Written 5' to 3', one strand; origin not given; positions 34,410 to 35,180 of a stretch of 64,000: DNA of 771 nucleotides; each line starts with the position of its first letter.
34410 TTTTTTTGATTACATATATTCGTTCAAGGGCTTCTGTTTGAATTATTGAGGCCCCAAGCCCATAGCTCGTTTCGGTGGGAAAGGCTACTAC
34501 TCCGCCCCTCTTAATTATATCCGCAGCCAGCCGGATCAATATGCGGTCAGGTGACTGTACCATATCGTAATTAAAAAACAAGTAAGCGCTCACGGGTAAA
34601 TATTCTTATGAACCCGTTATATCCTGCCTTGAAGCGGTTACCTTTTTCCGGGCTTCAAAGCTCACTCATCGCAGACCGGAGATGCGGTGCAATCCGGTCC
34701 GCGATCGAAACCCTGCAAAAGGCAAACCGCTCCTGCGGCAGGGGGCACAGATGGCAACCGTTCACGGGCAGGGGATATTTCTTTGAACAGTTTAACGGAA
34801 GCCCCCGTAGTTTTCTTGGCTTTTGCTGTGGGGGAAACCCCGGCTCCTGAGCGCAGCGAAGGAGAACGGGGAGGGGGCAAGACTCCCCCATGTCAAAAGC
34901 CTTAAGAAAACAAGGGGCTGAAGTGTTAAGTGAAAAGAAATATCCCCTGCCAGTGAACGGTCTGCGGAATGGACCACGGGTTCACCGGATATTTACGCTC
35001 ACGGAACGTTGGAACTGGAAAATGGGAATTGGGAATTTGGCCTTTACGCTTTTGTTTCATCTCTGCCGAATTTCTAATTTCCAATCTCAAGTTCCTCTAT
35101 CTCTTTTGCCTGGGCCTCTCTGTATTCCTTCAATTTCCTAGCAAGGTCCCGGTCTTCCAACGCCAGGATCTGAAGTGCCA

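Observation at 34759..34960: Internal ~200-bp hairpin module of the MITE shows compensatory changes between copies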

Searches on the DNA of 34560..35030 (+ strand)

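Call 15: search_rna_families(source=window, start=34560, end=35030, threshold=evalue, max_evalue=10)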
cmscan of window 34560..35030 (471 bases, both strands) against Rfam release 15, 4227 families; matches with E-value up to 10: 4.
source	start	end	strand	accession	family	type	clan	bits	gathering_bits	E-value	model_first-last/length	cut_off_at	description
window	34668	34705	-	RF03652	mir-2329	Gene; miRNA;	-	14.3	90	9.4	15-52/66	no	mir-2329 microRNA precursor family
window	34910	35026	-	RF01956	NEAT1_2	Gene; lncRNA;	-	13.8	60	1.8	1-116/116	no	Nuclear enriched abundant transcript 1 conserved region 2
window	34958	34989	-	RF02480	GlsR14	Gene; snRNA; snoRNA; CD-box;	-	11.8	90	3.6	37-68/68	no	Small nucleolar RNA GlsR14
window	34804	34925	+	RF02757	Erse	Gene; sRNA;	-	9.2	138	3.3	1-252/252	no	Erse small RNA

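Call 57: build_rna_model(alignment_id=A4, structure=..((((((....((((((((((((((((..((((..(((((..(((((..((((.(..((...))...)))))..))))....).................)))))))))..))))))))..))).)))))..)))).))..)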
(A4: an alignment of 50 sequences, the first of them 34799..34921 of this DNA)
Model R1 built from alignment A4 (50 sequences, 142 columns); structure: as given.
model positions 122; base pairs 42; branch points 0; effective number of sequences 0.99; information 0.59 bits per position. Calibrated on 0.2 Mb of random sequence (short: E-values are rough).
structure used (alignment columns):
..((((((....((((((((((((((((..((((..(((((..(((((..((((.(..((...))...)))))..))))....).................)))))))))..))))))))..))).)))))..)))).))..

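Call 58: search_with_rna_model(model_id=R1, source=window, max_evalue=1, filters=off)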
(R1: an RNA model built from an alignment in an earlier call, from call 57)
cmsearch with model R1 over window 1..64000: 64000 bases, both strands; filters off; matches with E-value up to 1: 24.
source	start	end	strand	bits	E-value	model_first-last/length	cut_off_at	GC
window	33619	33741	-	144.5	7.2e-38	1-122/122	no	0.58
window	34799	34921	+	144.5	7.2e-38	1-122/122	no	0.58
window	12880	13005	+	129.3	1.3e-33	1-122/122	no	0.56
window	63562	63675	-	108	1.2e-27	1-122/122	no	0.58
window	52667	52780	-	106.5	3e-27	1-122/122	no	0.58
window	52853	52975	+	35.3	2.3e-07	1-122/122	no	0.59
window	12702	12824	-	31.2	3.2e-06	1-122/122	no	0.59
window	33620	33742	+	31.1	3.6e-06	1-122/122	no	0.59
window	34798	34920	-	31.1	3.6e-06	1-122/122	no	0.59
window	12879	13004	-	29.5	1e-05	1-122/122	no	0.56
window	63564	63674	+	28.9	1.5e-05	1-122/122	no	0.58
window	37142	37264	+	28.6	1.8e-05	1-122/122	no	0.6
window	34621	34743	-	27.4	3.8e-05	1-122/122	no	0.59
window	33795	33918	+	21.8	0.0014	1-122/122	no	0.56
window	37143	37264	-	21.3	0.0019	1-122/122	no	0.61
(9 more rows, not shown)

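Call 59: search_with_rna_model(model_id=R1, sources=[window, L085, L086, L087, L088, L089, L090, L091, L092, L093, L094, L095, L096, L097, L098, L099, L100, L101, L102, L103, L104, L105, L106, L107, L108, L109, L110, L111, L112, L113, L114, L115, L116, L117, L118, L119, L120, L121, L122, L123, L124, L125, L126, L127, L128, L129, L130, L131, L132, L133, L134, L135, L136, L137, L138, L139, L140, L141, L142, L143, L144, L145, L146, L147, L148, L149, L150, L151, L152, L153, L154, L155, L156, L157, L158, L159, L160, L161, L162, L163, L164, L165, L166, L167, L168, L169, L170, L171, L172, L173], max_evalue=1e-10, make_alignment=true)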
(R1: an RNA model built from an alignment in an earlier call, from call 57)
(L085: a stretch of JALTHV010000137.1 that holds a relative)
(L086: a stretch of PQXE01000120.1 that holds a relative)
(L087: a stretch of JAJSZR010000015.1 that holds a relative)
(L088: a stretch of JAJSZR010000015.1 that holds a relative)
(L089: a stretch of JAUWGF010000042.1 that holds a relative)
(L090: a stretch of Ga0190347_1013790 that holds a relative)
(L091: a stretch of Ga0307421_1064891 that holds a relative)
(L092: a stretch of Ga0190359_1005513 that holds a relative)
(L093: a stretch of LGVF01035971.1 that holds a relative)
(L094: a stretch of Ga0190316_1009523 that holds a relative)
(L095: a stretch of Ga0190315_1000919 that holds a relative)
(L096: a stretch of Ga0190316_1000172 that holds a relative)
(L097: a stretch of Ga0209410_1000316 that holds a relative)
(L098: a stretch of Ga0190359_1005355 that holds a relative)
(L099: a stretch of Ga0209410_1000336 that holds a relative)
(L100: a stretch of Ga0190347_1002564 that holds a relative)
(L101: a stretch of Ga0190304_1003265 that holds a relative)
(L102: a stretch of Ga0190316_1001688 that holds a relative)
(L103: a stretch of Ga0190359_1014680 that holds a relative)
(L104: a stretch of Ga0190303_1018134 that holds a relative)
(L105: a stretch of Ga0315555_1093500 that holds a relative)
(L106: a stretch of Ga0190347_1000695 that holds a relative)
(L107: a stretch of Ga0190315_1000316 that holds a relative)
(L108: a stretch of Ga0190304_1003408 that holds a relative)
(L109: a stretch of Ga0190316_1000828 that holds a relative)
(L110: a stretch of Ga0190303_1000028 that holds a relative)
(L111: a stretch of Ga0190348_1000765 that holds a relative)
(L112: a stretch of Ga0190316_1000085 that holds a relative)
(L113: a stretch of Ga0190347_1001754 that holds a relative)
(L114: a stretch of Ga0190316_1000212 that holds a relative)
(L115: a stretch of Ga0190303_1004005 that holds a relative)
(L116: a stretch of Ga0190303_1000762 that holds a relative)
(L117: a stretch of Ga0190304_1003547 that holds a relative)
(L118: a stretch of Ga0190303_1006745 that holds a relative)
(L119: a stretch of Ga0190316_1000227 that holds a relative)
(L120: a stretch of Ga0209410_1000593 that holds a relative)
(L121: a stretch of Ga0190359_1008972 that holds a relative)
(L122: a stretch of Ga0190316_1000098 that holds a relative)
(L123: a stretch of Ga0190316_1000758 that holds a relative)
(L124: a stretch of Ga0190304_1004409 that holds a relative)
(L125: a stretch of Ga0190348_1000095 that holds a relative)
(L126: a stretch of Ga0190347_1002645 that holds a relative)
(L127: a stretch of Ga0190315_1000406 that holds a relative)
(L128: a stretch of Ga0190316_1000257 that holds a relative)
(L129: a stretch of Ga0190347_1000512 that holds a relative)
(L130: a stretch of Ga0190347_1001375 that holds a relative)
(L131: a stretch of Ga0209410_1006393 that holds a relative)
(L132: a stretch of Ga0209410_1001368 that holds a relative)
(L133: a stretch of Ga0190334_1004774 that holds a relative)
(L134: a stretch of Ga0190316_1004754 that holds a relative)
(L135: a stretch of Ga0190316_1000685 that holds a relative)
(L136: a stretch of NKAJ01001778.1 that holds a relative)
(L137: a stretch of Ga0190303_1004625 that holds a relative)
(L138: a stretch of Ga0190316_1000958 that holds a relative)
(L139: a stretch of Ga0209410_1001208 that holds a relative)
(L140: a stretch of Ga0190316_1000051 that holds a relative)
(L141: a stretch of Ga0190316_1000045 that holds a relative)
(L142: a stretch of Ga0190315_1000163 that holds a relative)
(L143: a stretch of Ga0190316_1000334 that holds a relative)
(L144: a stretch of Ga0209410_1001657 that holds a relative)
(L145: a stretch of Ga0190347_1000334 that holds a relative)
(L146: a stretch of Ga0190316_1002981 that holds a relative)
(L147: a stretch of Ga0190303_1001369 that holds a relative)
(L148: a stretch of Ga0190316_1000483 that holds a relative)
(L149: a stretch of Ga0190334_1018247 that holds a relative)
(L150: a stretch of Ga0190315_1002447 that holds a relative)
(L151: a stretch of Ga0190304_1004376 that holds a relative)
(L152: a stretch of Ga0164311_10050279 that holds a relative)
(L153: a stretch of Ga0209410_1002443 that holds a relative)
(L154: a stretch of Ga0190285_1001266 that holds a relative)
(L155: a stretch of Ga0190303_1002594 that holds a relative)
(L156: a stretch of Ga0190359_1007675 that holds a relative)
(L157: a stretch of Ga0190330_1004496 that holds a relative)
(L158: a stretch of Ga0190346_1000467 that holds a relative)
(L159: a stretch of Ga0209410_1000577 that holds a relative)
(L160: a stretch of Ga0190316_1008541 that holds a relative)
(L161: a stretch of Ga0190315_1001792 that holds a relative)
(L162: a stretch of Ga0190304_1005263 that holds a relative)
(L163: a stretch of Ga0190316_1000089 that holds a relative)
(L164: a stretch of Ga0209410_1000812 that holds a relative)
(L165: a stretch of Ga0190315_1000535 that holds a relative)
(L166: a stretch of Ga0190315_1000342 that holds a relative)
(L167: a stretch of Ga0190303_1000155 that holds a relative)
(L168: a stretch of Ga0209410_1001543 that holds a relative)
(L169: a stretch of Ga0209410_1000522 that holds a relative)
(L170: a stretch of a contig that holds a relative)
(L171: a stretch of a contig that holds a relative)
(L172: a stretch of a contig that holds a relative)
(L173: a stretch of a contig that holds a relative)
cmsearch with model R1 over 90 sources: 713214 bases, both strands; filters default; matches with E-value up to 1e-10: 127.
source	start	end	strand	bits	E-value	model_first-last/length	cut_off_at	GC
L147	24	146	-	145.3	4.8e-37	1-122/122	no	0.57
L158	9798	9920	-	145.3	4.8e-37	1-122/122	no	0.57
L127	6714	6836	-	144.6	7.9e-37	1-122/122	no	0.58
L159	7478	7600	-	144.6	7.9e-37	1-122/122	no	0.58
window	33619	33741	-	144.5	8e-37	1-122/122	no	0.58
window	34799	34921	+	144.5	8e-37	1-122/122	no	0.58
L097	104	226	+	144.5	8e-37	1-122/122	no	0.58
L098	2207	2329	+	144.5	8e-37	1-122/122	no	0.58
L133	96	218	+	144.5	8e-37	1-122/122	no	0.58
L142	5912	6034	-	144.5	8e-37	1-122/122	no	0.58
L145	115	237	-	144.5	8e-37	1-122/122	no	0.58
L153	3651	3773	+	144.5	8e-37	1-122/122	no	0.58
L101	6483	6605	-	144.5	8.1e-37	1-122/122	no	0.57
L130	5760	5882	-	144.3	9.2e-37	1-122/122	no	0.59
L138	8414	8536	-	143.8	1.3e-36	1-122/122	no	0.59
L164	14614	14736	-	143.8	1.3e-36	1-122/122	no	0.59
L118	3458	3580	+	143.5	1.5e-36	1-122/122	no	0.59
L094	1300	1422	+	143.2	1.8e-36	1-122/122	no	0.57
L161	7621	7743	+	142.7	2.7e-36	1-122/122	no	0.59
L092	5453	5575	-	142.4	3.1e-36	1-122/122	no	0.58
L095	10751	10873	-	142.4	3.2e-36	1-122/122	no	0.58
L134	1760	1882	-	142.4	3.2e-36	1-122/122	no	0.58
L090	1352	1474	-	142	4e-36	1-122/122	no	0.59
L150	5184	5306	-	141.9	4.3e-36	1-122/122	no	0.6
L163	7035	7157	+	141.9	4.4e-36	1-122/122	no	0.59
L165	8362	8484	+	141.9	4.4e-36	1-122/122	no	0.59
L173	10244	10366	+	141.7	4.9e-36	1-122/122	no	0.58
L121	67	189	+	141.6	5.4e-36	1-122/122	no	0.58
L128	11495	11617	+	141.5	5.7e-36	1-122/122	no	0.55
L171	6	128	-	141.5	5.8e-36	1-122/122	no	0.58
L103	3528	3650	-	141.3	6.4e-36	1-122/122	no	0.58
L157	883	1004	-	141.2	6.8e-36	1-122/122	no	0.59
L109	9527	9649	-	141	7.6e-36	1-122/122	no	0.6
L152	126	248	+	139.8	1.7e-35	1-122/122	no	0.56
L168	9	131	-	139.3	2.4e-35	1-122/122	no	0.58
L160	1359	1482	-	139.1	2.6e-35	1-122/122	no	0.58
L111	8539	8662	-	138.9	3.1e-35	1-122/122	no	0.6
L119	1922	2045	+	138.9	3.1e-35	1-122/122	no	0.6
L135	1522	1644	-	138.8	3.3e-35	1-122/122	no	0.59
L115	573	696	+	137.8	6.2e-35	1-122/122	no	0.6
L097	13373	13494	-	137.8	6.3e-35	2-122/122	5'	0.57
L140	4976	5099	+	137.6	7.1e-35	1-122/122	no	0.59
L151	5286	5408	-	136.8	1.1e-34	1-122/122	no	0.61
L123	8380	8503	+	136.7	1.3e-34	1-122/122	no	0.55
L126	4183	4306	-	136.7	1.3e-34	1-122/122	no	0.55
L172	8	130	-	136.7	1.3e-34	1-122/122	no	0.57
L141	1855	1977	+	136.4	1.5e-34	1-122/122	no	0.59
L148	11725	11847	+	135.9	2e-34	1-122/122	no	0.59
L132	6358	6482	-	135.3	3.1e-34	1-122/122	no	0.56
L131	57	179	-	135.3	3.1e-34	1-122/122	no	0.59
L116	5299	5422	+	135.2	3.3e-34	1-122/122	no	0.56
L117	22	145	-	135.2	3.3e-34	1-122/122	no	0.56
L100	4400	4521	-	135.1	3.5e-34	2-122/122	5'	0.59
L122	1328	1451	+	134.8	4.1e-34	1-122/122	no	0.61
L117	3645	3768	+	134.2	6.1e-34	1-122/122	no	0.55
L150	4963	5085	-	133.7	8.5e-34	1-122/122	no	0.62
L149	2091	2215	-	133.3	1.1e-33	1-122/122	no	0.57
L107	5153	5274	-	133.2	1.2e-33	1-122/122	no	0.59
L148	10550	10671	-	132.9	1.4e-33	1-122/122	no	0.6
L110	1067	1190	+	132.1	2.4e-33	1-122/122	no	0.55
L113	5595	5720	-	131.9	2.8e-33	1-122/122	no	0.53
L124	171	296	+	131.9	2.8e-33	1-122/122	no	0.53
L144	10492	10616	-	131.5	3.5e-33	1-122/122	no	0.55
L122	8272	8397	+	130.3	7.7e-33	1-122/122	no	0.55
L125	6800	6925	+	130.3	7.7e-33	1-122/122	no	0.55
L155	244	369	-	130.3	7.7e-33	1-122/122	no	0.55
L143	143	264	+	130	9.5e-33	1-122/122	no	0.59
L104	1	126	+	129.9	9.6e-33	1-122/122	no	0.54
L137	400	523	+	129.3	1.4e-32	1-122/122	no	0.57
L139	4391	4514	-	129.3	1.4e-32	1-122/122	no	0.57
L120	1775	1900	-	128.4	2.5e-32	1-122/122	no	0.55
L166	124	249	+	128.4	2.5e-32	1-122/122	no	0.55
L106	64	189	+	128.1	3.2e-32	1-122/122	no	0.56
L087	5877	5997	-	127.8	3.9e-32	1-122/122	no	0.56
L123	189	314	-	126.8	7.2e-32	1-122/122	no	0.54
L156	421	545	+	126.5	8.8e-32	1-122/122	no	0.54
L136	3552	3673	+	126.1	1.1e-31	1-122/122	no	0.57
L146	1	117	+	125.7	1.4e-31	7-122/122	5'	0.58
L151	83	205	+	125.4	1.8e-31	1-122/122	no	0.59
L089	6767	6888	-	124.9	2.5e-31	1-122/122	no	0.57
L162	117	244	+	124.7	2.9e-31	1-122/122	no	0.59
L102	2219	2344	+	124.1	4.2e-31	1-122/122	no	0.56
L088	1305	1426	-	123.7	5.2e-31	1-122/122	no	0.59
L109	2858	2983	+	123.2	7.2e-31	1-122/122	no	0.6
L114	3810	3935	+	123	8.6e-31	1-122/122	no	0.53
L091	523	645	-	122.5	1.1e-30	1-122/122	no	0.54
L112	7569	7695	+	120.7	3.6e-30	1-122/122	no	0.56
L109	9304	9428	-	118.9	1.2e-29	1-122/122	no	0.6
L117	3434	3547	-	117.4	3.1e-29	1-122/122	no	0.61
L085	3454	3567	+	117.2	3.4e-29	1-122/122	no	0.55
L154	3885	4007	-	115.1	1.4e-28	1-122/122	no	0.54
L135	10345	10451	+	114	2.7e-28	1-107/122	3'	0.58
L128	11712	11825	+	113.5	3.7e-28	1-122/122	no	0.61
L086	2651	2777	+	112.8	6.1e-28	1-122/122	no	0.56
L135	3252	3366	+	112.3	8.1e-28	1-122/122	no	0.6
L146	216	338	+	111.9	1.1e-27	1-122/122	no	0.59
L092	5232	5354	-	111.7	1.2e-27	1-122/122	no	0.59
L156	640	755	+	111.4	1.5e-27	1-122/122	no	0.58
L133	4915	5027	-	110.3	2.9e-27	1-122/122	no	0.58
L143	363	484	+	108.7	8.2e-27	1-122/122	no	0.57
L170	27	140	-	108.4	9.8e-27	1-122/122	no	0.57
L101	6272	6384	-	107.9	1.3e-26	1-122/122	no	0.59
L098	2426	2540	+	107.5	1.8e-26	1-122/122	no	0.6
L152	2311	2426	-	107.4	1.9e-26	1-122/122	no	0.55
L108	110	220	+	107.1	2.3e-26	1-122/122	no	0.59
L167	579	692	-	106.5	3.4e-26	1-122/122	no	0.58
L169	3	116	-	106.5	3.4e-26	1-122/122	no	0.58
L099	19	132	+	105.1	8.6e-26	1-122/122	no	0.59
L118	3679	3792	+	104.9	9.2e-26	1-122/122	no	0.61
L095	10537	10652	-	104.5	1.2e-25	1-122/122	no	0.59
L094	1520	1632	+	103.4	2.5e-25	1-122/122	no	0.61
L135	5407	5518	+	102.1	5.9e-25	1-122/122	no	0.59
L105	151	272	+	101.4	9.1e-25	1-122/122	no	0.55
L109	1911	2032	+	100.2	2e-24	1-122/122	no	0.57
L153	1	109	-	99.2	3.7e-24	1-118/122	3'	0.56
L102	1737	1850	-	98.7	5.1e-24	1-122/122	no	0.56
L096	8083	8196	+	98.3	6.5e-24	1-122/122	no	0.55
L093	1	104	-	94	1.1e-22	1-103/122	3'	0.62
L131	5255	5366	-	93.2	1.7e-22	1-122/122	no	0.58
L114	10585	10677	-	93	2e-22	31-122/122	5'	0.6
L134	1555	1664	-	90.7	8.9e-22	1-122/122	no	0.59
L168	11147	11247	-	88.7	3.1e-21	15-122/122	5'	0.6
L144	1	94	-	78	3.1e-18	1-94/122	3'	0.67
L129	27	116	+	77.1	5.7e-18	19-105/122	no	0.59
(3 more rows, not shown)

Alignment A5: 127 matches aligned to the model, 146 columns, each read 5' to 3' on its own strand. Consensus structure (alignment columns), stored with it:
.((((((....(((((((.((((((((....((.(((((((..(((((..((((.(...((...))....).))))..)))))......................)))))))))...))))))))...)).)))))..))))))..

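Call 75: search_with_rna_model(model_id=R1, sources=[window, L096, L097, L110, L111, L112, L114, L128, L129, L131, L138, L142, L143, L147, L158, L166], max_evalue=0.001, make_alignment=true)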
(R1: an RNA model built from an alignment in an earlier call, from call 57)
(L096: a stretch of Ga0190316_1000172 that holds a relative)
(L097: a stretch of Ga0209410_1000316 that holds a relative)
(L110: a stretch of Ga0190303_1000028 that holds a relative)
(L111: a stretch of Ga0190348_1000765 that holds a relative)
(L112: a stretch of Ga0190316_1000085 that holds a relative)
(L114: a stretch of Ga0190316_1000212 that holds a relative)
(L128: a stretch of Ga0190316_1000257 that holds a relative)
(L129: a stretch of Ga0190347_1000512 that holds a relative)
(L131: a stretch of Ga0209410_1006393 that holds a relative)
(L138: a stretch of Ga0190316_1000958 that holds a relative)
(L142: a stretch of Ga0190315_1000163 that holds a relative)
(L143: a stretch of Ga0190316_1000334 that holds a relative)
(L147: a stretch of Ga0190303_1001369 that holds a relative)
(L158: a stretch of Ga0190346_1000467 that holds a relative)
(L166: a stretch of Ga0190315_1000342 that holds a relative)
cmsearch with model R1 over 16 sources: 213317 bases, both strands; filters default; matches with E-value up to 0.001: 47.
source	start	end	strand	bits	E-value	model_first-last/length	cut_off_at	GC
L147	24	146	-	145.3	1.4e-37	1-122/122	no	0.57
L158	9798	9920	-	145.3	1.4e-37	1-122/122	no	0.57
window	33619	33741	-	144.5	2.4e-37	1-122/122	no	0.58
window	34799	34921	+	144.5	2.4e-37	1-122/122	no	0.58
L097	104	226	+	144.5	2.4e-37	1-122/122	no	0.58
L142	5912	6034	-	144.5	2.4e-37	1-122/122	no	0.58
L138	8414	8536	-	143.8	4e-37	1-122/122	no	0.59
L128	11495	11617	+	141.5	1.7e-36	1-122/122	no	0.55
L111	8539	8662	-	138.9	9.2e-36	1-122/122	no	0.6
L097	13373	13494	-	137.8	1.9e-35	2-122/122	5'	0.57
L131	57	179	-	135.3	9.2e-35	1-122/122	no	0.59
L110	1067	1190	+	132.1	7.1e-34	1-122/122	no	0.55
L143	143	264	+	130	2.9e-33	1-122/122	no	0.59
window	12880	13005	+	129.3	4.3e-33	1-122/122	no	0.56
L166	124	249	+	128.4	7.6e-33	1-122/122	no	0.55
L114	3810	3935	+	123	2.6e-31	1-122/122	no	0.53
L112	7569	7695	+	120.7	1.1e-30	1-122/122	no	0.56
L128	11712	11825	+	113.5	1.1e-28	1-122/122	no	0.61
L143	363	484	+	108.7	2.5e-27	1-122/122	no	0.57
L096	8083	8196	+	98.3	2e-24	1-122/122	no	0.55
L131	5255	5366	-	93.2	5.1e-23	1-122/122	no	0.58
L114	10585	10677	-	93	5.9e-23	31-122/122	5'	0.6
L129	27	116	+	77.1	1.7e-18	19-105/122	no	0.59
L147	25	147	+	34.4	1.4e-06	1-122/122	no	0.58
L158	9799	9921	+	34.4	1.4e-06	1-122/122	no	0.58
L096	8083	8196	-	32.1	6.4e-06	1-122/122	no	0.55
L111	1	48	+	31.5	9.4e-06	76-122/122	5'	0.52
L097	103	225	-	31.1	1.2e-05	1-122/122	no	0.59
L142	5913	6035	+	31.1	1.2e-05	1-122/122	no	0.59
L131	58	180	+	30.5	1.7e-05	1-122/122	no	0.59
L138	8415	8537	+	30.5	1.8e-05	1-122/122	no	0.59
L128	11494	11616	-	30.4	1.9e-05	1-122/122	no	0.55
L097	13375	13494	+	30.3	2e-05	1-122/122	no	0.57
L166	123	248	-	30.3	2e-05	1-122/122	no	0.56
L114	3809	3934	-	30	2.3e-05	1-122/122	no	0.54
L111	8540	8663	+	30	2.4e-05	1-122/122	no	0.6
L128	11712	11824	-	28.3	7e-05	1-122/122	no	0.61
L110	1066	1189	-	28.3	7e-05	1-122/122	no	0.56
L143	142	263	-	27.1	0.00015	1-122/122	no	0.59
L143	1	44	+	26.6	0.00021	80-122/122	5'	0.48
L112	7568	7694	-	26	0.00031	1-122/122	no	0.57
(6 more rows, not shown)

Alignment A6: 47 matches aligned to the model, 181 columns, each read 5' to 3' on its own strand. Consensus structure (alignment columns), stored with it:
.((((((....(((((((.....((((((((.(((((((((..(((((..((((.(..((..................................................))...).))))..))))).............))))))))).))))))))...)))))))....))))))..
